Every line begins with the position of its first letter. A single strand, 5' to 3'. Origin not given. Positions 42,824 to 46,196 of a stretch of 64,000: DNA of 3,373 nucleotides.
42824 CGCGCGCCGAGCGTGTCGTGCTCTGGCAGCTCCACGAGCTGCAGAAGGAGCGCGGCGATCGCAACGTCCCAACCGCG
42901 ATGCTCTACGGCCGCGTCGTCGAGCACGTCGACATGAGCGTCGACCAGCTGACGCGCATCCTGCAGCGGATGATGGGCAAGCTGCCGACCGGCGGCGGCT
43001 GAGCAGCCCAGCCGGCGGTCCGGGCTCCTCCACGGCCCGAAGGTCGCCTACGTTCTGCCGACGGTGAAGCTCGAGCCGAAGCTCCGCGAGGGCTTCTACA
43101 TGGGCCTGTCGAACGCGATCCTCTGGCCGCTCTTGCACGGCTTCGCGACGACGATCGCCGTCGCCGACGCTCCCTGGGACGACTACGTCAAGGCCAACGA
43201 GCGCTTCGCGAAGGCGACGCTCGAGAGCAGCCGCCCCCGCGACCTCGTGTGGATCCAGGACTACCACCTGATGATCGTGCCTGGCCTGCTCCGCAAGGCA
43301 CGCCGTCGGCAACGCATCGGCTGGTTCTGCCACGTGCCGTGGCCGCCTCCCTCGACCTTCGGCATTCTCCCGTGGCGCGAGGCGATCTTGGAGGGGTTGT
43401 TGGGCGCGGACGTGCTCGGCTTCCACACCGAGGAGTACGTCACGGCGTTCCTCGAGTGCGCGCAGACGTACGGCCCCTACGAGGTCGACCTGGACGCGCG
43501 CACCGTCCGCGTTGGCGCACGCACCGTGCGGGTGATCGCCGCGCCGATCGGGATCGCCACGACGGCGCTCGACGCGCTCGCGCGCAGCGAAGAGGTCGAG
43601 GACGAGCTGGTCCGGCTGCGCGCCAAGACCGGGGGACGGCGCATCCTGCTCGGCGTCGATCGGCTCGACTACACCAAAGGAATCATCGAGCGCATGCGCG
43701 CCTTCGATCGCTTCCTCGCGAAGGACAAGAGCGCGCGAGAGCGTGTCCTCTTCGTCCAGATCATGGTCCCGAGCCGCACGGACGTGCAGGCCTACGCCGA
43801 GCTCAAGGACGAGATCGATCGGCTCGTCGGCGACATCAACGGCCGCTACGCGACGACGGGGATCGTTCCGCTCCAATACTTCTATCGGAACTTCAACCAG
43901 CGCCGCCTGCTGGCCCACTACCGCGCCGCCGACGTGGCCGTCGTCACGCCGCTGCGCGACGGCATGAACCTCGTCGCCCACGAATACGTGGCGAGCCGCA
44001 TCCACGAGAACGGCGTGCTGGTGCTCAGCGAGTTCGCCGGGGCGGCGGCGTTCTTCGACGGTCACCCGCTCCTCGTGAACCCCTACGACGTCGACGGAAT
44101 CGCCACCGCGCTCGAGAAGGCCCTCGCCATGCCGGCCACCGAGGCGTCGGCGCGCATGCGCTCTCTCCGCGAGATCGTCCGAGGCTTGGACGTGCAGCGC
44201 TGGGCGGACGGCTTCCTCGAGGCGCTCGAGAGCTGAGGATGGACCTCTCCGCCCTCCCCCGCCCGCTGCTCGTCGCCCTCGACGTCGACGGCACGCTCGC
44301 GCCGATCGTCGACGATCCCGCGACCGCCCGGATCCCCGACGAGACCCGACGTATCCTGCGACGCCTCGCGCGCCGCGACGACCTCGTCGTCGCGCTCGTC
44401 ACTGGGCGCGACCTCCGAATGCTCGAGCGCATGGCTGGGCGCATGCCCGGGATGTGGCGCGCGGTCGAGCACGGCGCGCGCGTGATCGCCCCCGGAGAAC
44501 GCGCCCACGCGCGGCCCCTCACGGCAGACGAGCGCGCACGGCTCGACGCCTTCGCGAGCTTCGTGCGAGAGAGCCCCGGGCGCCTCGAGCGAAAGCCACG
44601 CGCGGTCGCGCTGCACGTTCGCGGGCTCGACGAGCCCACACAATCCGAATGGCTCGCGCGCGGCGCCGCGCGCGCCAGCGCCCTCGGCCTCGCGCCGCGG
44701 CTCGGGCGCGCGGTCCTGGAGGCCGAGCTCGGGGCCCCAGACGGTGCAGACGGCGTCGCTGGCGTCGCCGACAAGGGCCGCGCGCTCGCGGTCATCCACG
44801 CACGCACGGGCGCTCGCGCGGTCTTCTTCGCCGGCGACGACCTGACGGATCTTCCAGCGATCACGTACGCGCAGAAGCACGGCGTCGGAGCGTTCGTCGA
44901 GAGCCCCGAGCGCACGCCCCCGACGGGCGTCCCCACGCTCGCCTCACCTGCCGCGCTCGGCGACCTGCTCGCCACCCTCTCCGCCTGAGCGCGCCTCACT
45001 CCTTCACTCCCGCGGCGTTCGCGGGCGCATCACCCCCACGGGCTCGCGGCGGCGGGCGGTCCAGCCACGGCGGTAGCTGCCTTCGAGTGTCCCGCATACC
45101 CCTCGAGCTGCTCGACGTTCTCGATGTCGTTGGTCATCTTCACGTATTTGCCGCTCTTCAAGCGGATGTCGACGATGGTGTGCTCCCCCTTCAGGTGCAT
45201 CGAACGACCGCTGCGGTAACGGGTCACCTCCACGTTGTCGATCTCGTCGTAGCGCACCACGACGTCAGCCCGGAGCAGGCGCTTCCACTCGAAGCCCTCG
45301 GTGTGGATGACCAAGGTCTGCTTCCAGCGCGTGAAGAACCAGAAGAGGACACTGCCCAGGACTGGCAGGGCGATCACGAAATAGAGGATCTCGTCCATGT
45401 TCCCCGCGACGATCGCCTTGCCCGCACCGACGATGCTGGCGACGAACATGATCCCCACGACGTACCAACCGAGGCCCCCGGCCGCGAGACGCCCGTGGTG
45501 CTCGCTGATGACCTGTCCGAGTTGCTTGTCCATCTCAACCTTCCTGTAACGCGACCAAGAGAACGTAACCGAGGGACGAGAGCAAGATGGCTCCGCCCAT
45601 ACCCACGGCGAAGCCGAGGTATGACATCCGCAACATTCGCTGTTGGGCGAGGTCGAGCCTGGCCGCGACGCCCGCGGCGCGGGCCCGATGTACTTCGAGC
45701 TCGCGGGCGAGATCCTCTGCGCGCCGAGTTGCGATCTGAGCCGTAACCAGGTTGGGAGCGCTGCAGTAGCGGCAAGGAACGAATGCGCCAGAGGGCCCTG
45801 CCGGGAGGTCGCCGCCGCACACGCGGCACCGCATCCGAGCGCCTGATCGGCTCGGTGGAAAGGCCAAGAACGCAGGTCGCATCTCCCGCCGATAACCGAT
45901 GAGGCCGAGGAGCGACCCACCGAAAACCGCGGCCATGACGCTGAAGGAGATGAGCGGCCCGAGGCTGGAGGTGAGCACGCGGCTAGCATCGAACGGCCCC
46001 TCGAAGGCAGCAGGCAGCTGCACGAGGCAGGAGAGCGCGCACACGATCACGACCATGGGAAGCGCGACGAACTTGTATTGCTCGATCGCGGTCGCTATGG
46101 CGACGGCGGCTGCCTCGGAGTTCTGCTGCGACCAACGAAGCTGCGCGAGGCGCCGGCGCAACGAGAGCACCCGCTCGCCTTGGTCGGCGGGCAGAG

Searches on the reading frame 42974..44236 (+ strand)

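Call 42: search_protein_families(library=pfam, proteins=[window:42974-44236:+], max_evalue=0.0001)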
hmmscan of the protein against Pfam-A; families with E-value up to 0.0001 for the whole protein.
window:42974-44236:+ (420 aa): 1 family
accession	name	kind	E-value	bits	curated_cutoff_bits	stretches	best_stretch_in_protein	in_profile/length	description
PF00982.27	Glyco_transf_20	-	4.8e-128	428.3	32.5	1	30-419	78-472/473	Glycosyltransferase family 20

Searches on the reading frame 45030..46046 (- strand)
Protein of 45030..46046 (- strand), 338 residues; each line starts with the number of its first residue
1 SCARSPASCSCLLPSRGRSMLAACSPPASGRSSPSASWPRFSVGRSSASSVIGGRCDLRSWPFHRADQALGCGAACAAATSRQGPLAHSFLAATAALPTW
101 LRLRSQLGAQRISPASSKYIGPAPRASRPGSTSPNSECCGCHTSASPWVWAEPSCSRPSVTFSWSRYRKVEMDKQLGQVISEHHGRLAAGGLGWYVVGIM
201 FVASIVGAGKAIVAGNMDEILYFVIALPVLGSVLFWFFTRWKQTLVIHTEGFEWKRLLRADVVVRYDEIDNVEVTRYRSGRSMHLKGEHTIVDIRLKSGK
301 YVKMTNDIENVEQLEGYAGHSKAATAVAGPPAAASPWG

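Call 42: search_protein_families(library=pfam, proteins=[window:45030-46046:-], max_evalue=0.0001)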
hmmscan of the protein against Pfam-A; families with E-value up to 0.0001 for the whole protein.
window:45030-46046:- (338 aa): 1 family
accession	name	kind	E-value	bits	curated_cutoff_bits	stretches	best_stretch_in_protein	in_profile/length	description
PF20226.3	DUF6585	-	6.2e-06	26.2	27.7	1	173-314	11-148/249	Family of unknown function (DUF6585)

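Call 95: search_protein_families(library=padloc, proteins=[window:45030-46046:-], max_evalue=0.001)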
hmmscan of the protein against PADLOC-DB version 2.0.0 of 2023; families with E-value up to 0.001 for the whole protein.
window:45030-46046:- (338 aa): 0 families
